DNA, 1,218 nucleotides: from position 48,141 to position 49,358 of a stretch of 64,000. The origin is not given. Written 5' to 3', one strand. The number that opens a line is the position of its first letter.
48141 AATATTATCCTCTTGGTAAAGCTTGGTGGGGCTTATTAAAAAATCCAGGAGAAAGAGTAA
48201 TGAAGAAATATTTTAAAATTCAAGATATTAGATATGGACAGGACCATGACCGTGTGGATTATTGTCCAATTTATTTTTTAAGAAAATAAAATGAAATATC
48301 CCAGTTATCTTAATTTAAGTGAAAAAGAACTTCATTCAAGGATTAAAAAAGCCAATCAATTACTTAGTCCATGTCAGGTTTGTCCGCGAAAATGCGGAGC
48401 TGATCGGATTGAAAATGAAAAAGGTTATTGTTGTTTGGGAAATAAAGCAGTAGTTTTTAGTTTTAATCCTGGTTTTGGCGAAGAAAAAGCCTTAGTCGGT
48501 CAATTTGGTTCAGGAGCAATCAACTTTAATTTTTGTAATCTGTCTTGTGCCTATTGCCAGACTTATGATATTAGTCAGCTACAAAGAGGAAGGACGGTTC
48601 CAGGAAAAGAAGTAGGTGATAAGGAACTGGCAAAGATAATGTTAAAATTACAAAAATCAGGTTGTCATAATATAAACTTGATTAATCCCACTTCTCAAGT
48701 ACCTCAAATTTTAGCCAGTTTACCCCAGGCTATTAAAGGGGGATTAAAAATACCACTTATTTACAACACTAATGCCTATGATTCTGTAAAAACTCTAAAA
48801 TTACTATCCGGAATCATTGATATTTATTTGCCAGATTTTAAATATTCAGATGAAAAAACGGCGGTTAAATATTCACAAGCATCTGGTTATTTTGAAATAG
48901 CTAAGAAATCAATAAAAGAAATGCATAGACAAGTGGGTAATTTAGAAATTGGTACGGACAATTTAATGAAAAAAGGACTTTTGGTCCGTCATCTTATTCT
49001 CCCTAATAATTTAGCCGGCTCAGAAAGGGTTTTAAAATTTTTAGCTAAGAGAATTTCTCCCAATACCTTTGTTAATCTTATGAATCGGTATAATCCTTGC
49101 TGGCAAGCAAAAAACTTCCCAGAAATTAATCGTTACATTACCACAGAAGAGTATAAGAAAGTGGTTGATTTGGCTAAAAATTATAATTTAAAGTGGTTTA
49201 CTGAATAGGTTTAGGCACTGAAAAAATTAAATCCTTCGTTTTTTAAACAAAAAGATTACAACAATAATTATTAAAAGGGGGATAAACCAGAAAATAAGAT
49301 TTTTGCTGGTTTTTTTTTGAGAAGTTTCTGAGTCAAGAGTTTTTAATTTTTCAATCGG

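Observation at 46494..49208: Radical SAM (PflX-like) enzyme and Nif3-like metalloprotein translationally coupled to the paralog array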

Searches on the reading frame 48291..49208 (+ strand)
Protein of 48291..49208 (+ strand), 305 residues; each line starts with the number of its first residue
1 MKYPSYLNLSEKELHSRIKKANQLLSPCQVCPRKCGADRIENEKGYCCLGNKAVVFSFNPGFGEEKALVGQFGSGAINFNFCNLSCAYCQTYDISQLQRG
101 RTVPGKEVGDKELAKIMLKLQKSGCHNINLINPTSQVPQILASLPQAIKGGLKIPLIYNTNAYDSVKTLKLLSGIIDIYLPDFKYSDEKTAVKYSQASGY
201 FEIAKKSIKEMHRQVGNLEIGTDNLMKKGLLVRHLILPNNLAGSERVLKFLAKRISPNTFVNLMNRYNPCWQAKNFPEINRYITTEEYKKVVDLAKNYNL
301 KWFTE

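Call 4: search_protein_families(library=pfam, proteins=[window:48291-49208:+], max_evalue=0.01)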
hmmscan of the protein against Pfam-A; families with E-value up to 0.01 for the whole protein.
window:48291-49208:+ (305 aa): 1 family
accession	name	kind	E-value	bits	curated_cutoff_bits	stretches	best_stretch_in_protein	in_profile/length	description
PF04055.27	Radical_SAM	-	4.4e-08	33.9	29.5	1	79-214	4-139/166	Radical SAM superfamily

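Call 5: search_protein_families(library=ncbifam, proteins=[window:48291-49208:+], max_evalue=0.01)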
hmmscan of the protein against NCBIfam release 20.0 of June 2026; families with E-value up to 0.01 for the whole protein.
window:48291-49208:+ (305 aa): 2 families
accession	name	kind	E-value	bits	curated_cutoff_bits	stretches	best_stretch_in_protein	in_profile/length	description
TIGR02495.1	NrdG2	equivalog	0.0008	18.8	131.15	1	77-220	21-159/193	anaerobic ribonucleoside-triphosphate reductase activating protein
TIGR04337.1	AmmeMemoSam_rS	hypoth_equivalog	0.0074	15.2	220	0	27-103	13-100/349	AmmeMemoRadiSam system radical SAM enzyme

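Call 6: search_solved_structures(query=window:48291-49208:+, max_evalue=1, show_alignments=2)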
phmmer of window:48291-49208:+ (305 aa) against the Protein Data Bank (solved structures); distinct sequences matched with E-value up to 1: 0.

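Call 9: find_homologous_proteins(query=window:48291-49208:+, max_evalue=0.00001)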
Query window:48291-49208:+ (305 aa): 7858 proteins with E <= 0.00001 among 8000 candidates; the best 120 are listed.
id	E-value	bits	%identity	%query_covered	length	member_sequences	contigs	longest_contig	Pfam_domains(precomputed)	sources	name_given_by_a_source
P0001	7.0e-183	625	89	100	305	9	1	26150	PF04055.28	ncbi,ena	-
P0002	2.0e-180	617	88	100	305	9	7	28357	PF04055.28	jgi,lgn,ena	-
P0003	6.4e-177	605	86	100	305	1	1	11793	PF04055.28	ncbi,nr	ncbi:radical SAM protein [Patescibacteria group bacterium]|nr:radical SAM protein [Patescibacteria g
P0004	1.1e-175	601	85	100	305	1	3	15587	PF04055.28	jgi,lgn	-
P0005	5.6e-157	540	78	100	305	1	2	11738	PF04055.28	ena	-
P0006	1.2e-150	519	73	100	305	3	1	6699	PF04055.28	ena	-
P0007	1.7e-150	519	72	100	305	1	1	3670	PF04055.28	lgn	-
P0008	8.7e-150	516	75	99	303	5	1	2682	PF04055.28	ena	-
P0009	1.8e-147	509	71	100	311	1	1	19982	PF04055.28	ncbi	-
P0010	2.7e-144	498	70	100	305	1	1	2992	PF04055.28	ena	-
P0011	7.7e-144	497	71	100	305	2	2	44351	PF04055.28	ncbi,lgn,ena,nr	ncbi:radical SAM protein [Patescibacteria group bacterium]|nr:radical SAM protein [Patescibacteria g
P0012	4.2e-143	494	72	96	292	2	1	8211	PF04055.28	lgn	-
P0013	9.8e-141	487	68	100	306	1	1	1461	PF04055.28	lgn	-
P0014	2.1e-130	453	64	100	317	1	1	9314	PF04055.28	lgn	-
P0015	1.1e-128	447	63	100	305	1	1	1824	PF04055.28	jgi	jgi:putative pyruvate formate lyase activating enzyme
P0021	3.6e-115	403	59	99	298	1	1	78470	PF04055.28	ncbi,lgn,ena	-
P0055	5.4e-111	389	58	98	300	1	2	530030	PF04055.28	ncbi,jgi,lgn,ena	-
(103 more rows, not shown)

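Call 11: find_encoding_contigs(protein=P0001, flank=10000, max_places=2)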
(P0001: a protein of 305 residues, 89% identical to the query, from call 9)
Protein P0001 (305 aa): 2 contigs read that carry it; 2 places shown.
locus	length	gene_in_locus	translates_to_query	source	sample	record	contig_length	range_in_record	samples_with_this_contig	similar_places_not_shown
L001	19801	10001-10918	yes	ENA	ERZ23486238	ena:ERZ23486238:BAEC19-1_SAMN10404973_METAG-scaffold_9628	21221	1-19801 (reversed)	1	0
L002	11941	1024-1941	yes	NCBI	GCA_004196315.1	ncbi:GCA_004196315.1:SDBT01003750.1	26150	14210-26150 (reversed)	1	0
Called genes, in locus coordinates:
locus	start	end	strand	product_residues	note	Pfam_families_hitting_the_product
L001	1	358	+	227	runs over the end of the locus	PF00005:ABC_tran, PF13304:AAA_21 (faint)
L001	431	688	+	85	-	PF03144:GTP_EFTU_D2 (weak)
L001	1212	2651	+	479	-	PF01053:Cys_Met_Meta_PP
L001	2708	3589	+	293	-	PF08241:Methyltransf_11, PF13649:Methyltransf_25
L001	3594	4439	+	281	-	PF01209:Ubie_methyltran (faint), PF08241:Methyltransf_11, PF13649:Methyltransf_25, PF13847:Methyltransf_31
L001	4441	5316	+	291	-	PF08241:Methyltransf_11, PF13649:Methyltransf_25 (weak), PF13847:Methyltransf_31 (weak)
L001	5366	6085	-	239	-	PF00625:Guanylate_kin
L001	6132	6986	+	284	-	PF08241:Methyltransf_11, PF13649:Methyltransf_25, PF13847:Methyltransf_31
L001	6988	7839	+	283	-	PF13649:Methyltransf_25 (weak)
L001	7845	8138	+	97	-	-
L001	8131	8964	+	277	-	PF01209:Ubie_methyltran (weak), PF13489:Methyltransf_23 (faint), PF13649:Methyltransf_25, PF13847:Methyltransf_31, PF08241:Methyltransf_11, PF08242:Methyltransf_12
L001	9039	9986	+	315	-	PF01784:DUF34_NIF3 (faint)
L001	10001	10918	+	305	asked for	PF04055:Radical_SAM (faint)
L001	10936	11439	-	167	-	-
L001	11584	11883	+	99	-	PF00166:Cpn10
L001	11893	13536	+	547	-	PF00118:Cpn60_TCP1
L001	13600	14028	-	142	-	-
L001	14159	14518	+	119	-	PF09685:MamF_MmsF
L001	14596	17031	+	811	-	PF01326:PPDK_N, PF00391:PEP-utilizers, PF02896:PEP-utilizers_C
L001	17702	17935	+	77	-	-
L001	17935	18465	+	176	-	-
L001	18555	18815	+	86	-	-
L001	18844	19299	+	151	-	-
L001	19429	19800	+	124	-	?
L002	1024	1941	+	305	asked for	PF04055:Radical_SAM (faint)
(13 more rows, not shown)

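Call 12: find_encoding_contigs(protein=P0011, flank=10000, max_places=2)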
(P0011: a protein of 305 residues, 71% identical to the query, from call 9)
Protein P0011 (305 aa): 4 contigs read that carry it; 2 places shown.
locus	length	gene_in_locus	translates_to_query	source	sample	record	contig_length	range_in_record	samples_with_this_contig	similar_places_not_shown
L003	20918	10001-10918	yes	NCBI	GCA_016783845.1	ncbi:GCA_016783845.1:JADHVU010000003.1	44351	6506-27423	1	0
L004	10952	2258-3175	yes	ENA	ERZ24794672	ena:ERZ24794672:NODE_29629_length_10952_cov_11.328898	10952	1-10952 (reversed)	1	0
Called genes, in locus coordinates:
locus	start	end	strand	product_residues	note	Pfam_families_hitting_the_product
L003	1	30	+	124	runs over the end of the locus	PF00411:Ribosomal_S11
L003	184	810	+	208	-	PF00163:Ribosomal_S4, PF01479:S4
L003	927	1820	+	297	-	PF01193:RNA_pol_L, PF01000:RNA_pol_A_bac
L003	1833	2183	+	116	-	PF01196:Ribosomal_L17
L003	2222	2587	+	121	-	PF00572:Ribosomal_L13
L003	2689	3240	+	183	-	PF01327:Pep_deformylase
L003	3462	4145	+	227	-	PF00005:ABC_tran, PF13304:AAA_21 (faint)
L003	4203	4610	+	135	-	PF01951:Archease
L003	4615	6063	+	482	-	PF01139:RtcB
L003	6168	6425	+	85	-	-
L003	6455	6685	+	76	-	-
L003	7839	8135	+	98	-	-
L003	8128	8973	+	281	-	PF13649:Methyltransf_25, PF08241:Methyltransf_11, PF08242:Methyltransf_12, PF13489:Methyltransf_23 (weak), PF13847:Methyltransf_31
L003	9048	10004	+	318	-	PF01784:DUF34_NIF3 (faint)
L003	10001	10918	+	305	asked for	PF04055:Radical_SAM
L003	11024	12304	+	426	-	PF13386:DsbD_2, PF12801:Fer4_5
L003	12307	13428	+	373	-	PF04055:Radical_SAM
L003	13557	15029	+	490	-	PF01875:Memo, PF01871:AMMECR1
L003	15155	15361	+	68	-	-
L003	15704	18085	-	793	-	PF01564:Spermine_synth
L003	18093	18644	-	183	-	-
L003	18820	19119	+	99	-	PF00166:Cpn10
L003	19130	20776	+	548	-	PF00118:Cpn60_TCP1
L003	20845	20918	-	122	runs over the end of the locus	-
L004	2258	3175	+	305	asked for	PF04055:Radical_SAM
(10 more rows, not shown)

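Call 13: find_encoding_contigs(protein=P0021, flank=10000, max_places=2)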
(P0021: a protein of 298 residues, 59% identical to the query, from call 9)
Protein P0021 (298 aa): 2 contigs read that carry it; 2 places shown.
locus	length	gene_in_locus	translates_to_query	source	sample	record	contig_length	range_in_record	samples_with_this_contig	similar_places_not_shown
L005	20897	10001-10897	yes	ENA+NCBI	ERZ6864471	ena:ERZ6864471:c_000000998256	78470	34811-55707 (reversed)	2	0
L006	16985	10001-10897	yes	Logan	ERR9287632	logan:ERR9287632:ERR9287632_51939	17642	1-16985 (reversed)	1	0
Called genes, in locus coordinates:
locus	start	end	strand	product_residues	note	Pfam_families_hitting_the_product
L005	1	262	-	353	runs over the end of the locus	PF01926:MMR_HSR1, PF02421:FeoB_N, PF06071:YchF-GTPase_C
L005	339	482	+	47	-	-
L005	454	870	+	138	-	PF01951:Archease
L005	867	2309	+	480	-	PF01139:RtcB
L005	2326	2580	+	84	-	PF16325:Peptidase_U32_C, PF03144:GTP_EFTU_D2 (weak)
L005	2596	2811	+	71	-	-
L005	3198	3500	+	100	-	PF12762:DDE_Tnp_IS1595 (weak)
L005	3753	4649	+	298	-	PF00300:His_Phos_1 (weak)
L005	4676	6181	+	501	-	PF00391:PEP-utilizers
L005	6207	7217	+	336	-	PF01137:RTC, PF05189:RTC_insert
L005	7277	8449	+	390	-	PF07690:MFS_1, PF12832:MFS_1_like (weak), PF07690:MFS_1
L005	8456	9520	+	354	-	PF05559:DUF763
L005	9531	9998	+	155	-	PF00588:SpoU_methylase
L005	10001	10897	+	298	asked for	PF04055:Radical_SAM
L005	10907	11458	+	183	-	PF01871:AMMECR1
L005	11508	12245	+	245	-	PF00149:Metallophos, PF12850:Metallophos_2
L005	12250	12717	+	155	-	PF00881:Nitroreductase, PF14512:TM1586_NiRdase (weak)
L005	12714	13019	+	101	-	PF03091:CutA1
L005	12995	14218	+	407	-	PF00155:Aminotran_1_2, PF01212:Beta_elim_lyase (weak), PF00266:Aminotran_5 (weak)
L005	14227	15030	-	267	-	PF00763:THF_DHG_CYH, PF02882:THF_DHG_CYH_C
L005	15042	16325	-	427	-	PF27218:MJ0043_C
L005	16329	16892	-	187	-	PF02353:CMAS (weak)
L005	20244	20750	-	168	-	-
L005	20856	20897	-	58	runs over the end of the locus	-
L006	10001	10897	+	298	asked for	PF04055:Radical_SAM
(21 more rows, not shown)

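Call 15: find_related_loci(query=A1, collection=genome_contigs, flank=10000)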
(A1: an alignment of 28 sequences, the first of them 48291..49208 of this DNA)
Query A1 (305 aa) in genome_contigs; peptide patterns used: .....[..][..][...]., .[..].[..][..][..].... (x = any residue, [..] = any of these).
600 stretches matched a pattern (row limit reached: there are more); 599 encode a relative of the query (tblastn E <= 1e-3); the best 80 are kept; 80 distinct loci.
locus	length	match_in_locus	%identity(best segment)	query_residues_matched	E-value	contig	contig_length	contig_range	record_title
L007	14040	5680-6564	56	4-303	2e-111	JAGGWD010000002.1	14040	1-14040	MAG: bacterium isolate AUK117 PB_MBMC_071_c_000000000007, whole genome shotgun sequence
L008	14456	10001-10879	54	4-301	2e-109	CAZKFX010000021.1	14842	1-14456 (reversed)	MAG TPA_asm: uncultured Candidatus Saccharibacteria bacterium isolate binchicken_co6_543 genome assembly, contig: NODE_4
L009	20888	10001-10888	50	1-300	1e-106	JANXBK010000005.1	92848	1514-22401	MAG: Thermodesulfovibrio sp. isolate SKYB3 NODE_5_length_92848_cov_17.590120, whole genome shotgun sequence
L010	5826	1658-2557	53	1-303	2e-106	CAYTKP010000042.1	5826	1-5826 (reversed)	MAG TPA_asm: uncultured Atribacterota bacterium isolate binchicken_co256_870 genome assembly, contig: NODE_42575_length_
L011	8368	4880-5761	53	4-300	3e-104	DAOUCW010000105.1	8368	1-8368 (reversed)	MAG TPA_asm: Anaerolineae bacterium isolate H87_871 16533, whole genome shotgun sequence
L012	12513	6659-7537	50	3-301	3e-103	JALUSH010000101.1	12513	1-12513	MAG: Thermodesulfovibrio sp. isolate S146_metabat2_scaf2bin.158_VB S146_NODE_2653_length_12513_cov_2.414662, whole genom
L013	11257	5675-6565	51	1-301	4e-103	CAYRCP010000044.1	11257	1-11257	MAG TPA_asm: uncultured Bacteriovoracaceae bacterium isolate binchicken_co42_315 genome assembly, contig: NODE_9308_leng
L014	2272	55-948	50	3-305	8e-108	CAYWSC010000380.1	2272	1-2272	MAG TPA_asm: Candidatus Hadarchaeota archaeon isolate binchicken_co6_196 genome assembly, contig: NODE_70494_length_2272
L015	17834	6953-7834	49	3-301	6e-103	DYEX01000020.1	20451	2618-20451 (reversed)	MAG TPA_asm: Desulfovirgula sp. isolate Tomsk_3_55_126 Tomsk_k141_5798, whole genome shotgun sequence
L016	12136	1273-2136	50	13-305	2e-102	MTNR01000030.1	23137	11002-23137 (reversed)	MAG: Dehalococcoides sp. JdFR-56 JGI24020J35080_1000675, whole genome shotgun sequence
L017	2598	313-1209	52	4-305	3e-106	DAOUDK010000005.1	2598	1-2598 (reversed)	MAG TPA_asm: Anaerolineae bacterium isolate M42_99 k117_1445008, whole genome shotgun sequence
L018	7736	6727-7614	50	1-301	4e-102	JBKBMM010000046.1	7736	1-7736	MAG: Caldimicrobium sp. isolate 21I_057.bin.9 NODE_48_length_7736_cov_2.829873, whole genome shotgun sequence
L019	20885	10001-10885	50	1-300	6e-102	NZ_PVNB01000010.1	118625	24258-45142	Orenia metallireducens strain MSL40 Ga0139028_110, whole genome shotgun sequence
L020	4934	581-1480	51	1-303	7e-102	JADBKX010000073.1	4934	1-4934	MAG: Candidatus Sediminicultor sextus isolate Bin1_7.2m NODE_1119_length_4934_cov_14.117442, whole genome shotgun sequen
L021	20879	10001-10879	50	2-300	2e-101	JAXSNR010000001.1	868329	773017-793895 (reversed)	MAG: Aquificaceae bacterium isolate QQ_201709_bins_137 QQ_201709_bins_137_scaffold_1, whole genome shotgun sequence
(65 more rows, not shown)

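Call 53: predict_structure(alignment_id=A1)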
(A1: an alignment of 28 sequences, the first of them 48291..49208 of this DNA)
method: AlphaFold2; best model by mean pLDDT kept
length: 305 residues; sequences in the alignment: 28
mean_pLDDT: 89.8   pTM: 0.92
mean pLDDT of the five models: 89.8, 89.1, 84.0, 83.9, 83.5
residues with pLDDT >= 90: 210; 70-90: 71; 50-70: 19; < 50: 5
segments of 3 or more residues with pLDDT < 50: 100-102
pLDDT, mean of each block of 10 residues (from residue 1): 92 98 97 94 89 90 74 89 81 54 74 98 95 95 98 97 97 98 94 92 98 96 90 92 96 94 76 85 91 93 68
secondary structure, 60 per line:
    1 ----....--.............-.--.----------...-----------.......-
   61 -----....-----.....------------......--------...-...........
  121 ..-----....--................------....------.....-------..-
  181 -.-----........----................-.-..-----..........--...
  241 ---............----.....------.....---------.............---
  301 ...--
elements in order: H5-8 H11-23 E53-59 H66-69 E75-79 H92-97 E106-108 H110-122 E128-131 H134-149 E156-159 H166-170 H188-195 H200-215 E226-235 H244-255 E260-264 H271-275 H285-297 E301-303

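Call 55: fold_search(model_id=the predicted structure, library=pdb)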
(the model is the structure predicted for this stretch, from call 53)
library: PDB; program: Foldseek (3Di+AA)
matches with E <= 10: 1510; with E <= 0.001: 44
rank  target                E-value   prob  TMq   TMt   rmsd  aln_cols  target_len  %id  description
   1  3cb8_A                8.1e-10  1.00  0.59  0.72   5.2       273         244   16  4Fe-4S-Pyruvate formate-lyase activating enzyme in complex with AdoMet and a peptide substrate (released 2008-10-28)
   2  3c8f                  9.1e-10  1.00  0.60  0.72   4.4       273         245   15  4Fe-4S-Pyruvate formate-lyase Activating Enzyme with partially disordered AdoMet (released 2008-10-28)
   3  8fo0                  1.2e-09  1.00  0.60  0.73   4.5       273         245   15  The structure of a crystallizable variant of E. coli pyruvate formate-lyase activating enzyme bound to a partially cleav (released 2023-05-24)
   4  9dfu                  3.6e-07  1.00  0.50  0.54   5.7       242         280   14  X-ray crystal structure of the second Viperin-like enzyme from T. virens variant F40H with bound CTP and SAM (released 2025-02-19)
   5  5th5_A                4.6e-07  1.00  0.50  0.61   6.4       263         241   12  Crystal Structure of QueE from Bacillus subtilis with 6-carboxypterin-5'-deoxyadenosyl ester bound (released 2017-01-18)
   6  6y1x_A                7.1e-07  1.00  0.52  0.62   5.1       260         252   16  X-ray structure of the radical SAM protein NifB, a key nitrogenase maturating enzyme (released 2020-06-17)
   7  6efn                  9.1e-07  1.00  0.50  0.41   4.9       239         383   14  Structure of a RiPP maturase, SkfB (released 2018-10-24)
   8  9dfw_A                1.2e-06  1.00  0.48  0.51   6.0       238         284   13  X-ray crystal structure of an engineered Viperin-like enzyme from T. virens with bound CTP and SAM (released 2025-02-12)
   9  9dfn                  1.3e-06  1.00  0.51  0.55   5.4       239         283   13  X-ray crystal structure of the second viperin-like enzyme from Trichoderma virens with bound CTP and SAM (released 2025-02-19)
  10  9dfw_B                1.5e-06  1.00  0.50  0.51   6.0       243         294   13  X-ray crystal structure of an engineered Viperin-like enzyme from T. virens with bound CTP and SAM (released 2025-02-12)
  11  5tgs_B                1.8e-06  1.00  0.52  0.66   5.8       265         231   14  Crystal Structure of QueE from Bacillus subtilis with methionine bound (released 2017-01-18)
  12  9dgw_B                2.6e-06  1.00  0.49  0.53   6.1       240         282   14  X-ray crystal structure of the Viperin-like enzyme from T. virens with bound CTP and SAM (released 2025-02-12)
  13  5tgs_A                7.6e-06  1.00  0.50  0.64   6.0       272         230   12  Crystal Structure of QueE from Bacillus subtilis with methionine bound (released 2017-01-18)
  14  9dgw_C                8.1e-06  1.00  0.47  0.51   6.3       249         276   13  X-ray crystal structure of the Viperin-like enzyme from T. virens with bound CTP and SAM (released 2025-02-12)
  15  4wcx_A                8.1e-06  1.00  0.47  0.34  17.4       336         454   12  Crystal structure of HydG: A maturase of the [FeFe]-hydrogenase (released 2015-02-04)
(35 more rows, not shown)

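Call 68: find_encoding_contigs(protein=P0055, flank=10000, max_places=1)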
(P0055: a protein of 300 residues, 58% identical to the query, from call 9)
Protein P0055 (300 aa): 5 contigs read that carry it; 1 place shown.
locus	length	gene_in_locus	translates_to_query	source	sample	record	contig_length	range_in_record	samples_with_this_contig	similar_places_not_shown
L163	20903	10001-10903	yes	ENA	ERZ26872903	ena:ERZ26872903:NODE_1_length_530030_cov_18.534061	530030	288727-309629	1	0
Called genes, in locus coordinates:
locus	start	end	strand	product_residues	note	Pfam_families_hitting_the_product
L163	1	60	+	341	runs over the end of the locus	PF00078:RVT_1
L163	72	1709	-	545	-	PF04055:Radical_SAM, PF16199:Radical_SAM_C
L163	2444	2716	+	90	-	PF16325:Peptidase_U32_C (weak), PF03144:GTP_EFTU_D2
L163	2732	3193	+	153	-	PF02308:MgtC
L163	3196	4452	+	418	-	PF27218:MJ0043_C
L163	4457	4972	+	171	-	PF14512:TM1586_NiRdase (faint), PF00881:Nitroreductase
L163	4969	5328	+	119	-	PF04430:DUF498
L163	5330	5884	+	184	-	PF04542:Sigma70_r2, PF08281:Sigma70_r4_2, PF04545:Sigma70_r4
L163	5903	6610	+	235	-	-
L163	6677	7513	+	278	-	PF01471:PG_binding_1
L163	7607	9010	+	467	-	PF10092:DUF2330, PF01471:PG_binding_1 (faint)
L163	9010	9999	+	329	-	PF01699:Na_Ca_ex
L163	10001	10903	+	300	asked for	PF04055:Radical_SAM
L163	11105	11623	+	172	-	PF00004:AAA (weak), PF01443:Viral_helicase1 (faint), PF03215:Rad17 (faint), PF03266:NTPase_1, PF13173:AAA_14 (faint), PF13245:AAA_19 (faint), PF13401:AAA_22 (weak)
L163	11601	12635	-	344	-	PF01137:RTC, PF05189:RTC_insert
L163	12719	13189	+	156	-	PF03449:GreA_GreB_N (weak), PF01272:GreA_GreB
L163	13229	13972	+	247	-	PF01904:DUF72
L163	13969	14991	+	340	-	PF03706:LPG_synthase_TM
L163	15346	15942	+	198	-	-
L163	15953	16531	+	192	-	PF10502:Peptidase_S26 (weak)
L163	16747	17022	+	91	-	PF00076:RRM_1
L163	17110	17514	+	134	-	PF01894:YjbQ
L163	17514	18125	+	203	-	PF07690:MFS_1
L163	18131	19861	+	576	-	PF14716:HHH_8, PF00633:HHH (faint), PF14520:HHH_5 (weak), PF14791:DNA_pol_B_thumb, PF02811:PHP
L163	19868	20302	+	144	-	PF00293:NUDIX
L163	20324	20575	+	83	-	-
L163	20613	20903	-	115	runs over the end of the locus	PF00453:Ribosomal_L20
